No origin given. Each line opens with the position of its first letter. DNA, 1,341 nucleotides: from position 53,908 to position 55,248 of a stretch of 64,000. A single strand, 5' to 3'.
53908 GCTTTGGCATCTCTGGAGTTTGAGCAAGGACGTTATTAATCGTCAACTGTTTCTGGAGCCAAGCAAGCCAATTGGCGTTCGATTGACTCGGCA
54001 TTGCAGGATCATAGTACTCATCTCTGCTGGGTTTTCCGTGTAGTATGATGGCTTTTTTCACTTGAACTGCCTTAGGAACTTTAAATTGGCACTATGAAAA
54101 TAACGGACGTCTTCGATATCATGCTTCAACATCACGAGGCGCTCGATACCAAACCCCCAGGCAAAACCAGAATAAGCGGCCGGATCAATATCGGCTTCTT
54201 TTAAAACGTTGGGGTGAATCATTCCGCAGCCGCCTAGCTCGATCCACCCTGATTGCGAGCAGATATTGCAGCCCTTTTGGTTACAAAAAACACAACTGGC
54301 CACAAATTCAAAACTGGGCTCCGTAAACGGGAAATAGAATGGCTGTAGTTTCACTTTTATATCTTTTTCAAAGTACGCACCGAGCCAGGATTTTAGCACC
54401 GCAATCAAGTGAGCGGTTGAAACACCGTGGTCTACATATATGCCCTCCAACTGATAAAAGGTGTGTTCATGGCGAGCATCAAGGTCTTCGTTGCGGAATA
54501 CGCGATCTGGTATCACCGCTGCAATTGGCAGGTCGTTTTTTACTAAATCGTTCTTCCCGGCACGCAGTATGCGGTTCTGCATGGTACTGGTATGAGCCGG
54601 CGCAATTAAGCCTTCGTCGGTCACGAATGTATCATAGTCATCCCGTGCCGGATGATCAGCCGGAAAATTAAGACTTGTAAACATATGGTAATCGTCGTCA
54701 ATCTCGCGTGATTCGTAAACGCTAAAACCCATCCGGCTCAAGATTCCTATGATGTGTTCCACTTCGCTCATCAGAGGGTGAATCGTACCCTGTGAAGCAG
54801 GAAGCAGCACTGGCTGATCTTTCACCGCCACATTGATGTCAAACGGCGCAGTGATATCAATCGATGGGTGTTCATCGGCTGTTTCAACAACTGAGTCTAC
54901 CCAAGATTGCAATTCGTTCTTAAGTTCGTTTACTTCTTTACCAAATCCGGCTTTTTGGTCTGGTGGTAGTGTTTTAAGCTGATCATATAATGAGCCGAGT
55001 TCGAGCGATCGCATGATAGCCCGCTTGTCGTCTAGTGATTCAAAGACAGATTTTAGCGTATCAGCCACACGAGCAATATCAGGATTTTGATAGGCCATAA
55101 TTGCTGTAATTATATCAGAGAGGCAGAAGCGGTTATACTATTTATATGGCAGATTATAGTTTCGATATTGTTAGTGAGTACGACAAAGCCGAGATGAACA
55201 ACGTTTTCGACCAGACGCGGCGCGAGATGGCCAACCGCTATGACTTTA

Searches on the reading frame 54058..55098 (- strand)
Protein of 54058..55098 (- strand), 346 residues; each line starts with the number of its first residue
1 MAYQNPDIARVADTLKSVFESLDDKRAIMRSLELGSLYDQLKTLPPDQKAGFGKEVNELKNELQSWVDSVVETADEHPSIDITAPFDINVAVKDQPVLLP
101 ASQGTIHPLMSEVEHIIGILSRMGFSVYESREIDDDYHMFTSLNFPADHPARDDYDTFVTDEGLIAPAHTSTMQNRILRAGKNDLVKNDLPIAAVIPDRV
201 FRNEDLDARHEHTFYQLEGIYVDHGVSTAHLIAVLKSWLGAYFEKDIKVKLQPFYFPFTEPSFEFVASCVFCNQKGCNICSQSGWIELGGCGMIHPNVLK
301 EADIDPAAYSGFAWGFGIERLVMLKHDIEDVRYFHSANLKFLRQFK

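Call 83: search_protein_families(library=pfam, proteins=[window:54058-55098:-], max_evalue=0.00001)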
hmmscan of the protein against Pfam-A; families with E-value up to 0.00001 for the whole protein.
window:54058-55098:- (346 aa): 2 families
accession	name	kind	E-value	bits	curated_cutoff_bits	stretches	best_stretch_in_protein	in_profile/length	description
PF01409.25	tRNA-synt_2d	-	1.5e-76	257.6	19.8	1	101-345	11-246/246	tRNA synthetases class II core domain (F)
PF02912.23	Phe_tRNA-synt_N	-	1.8e-06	28.3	22.3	1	33-68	19-54/69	Aminoacyl tRNA synthetase class II, N-terminal domain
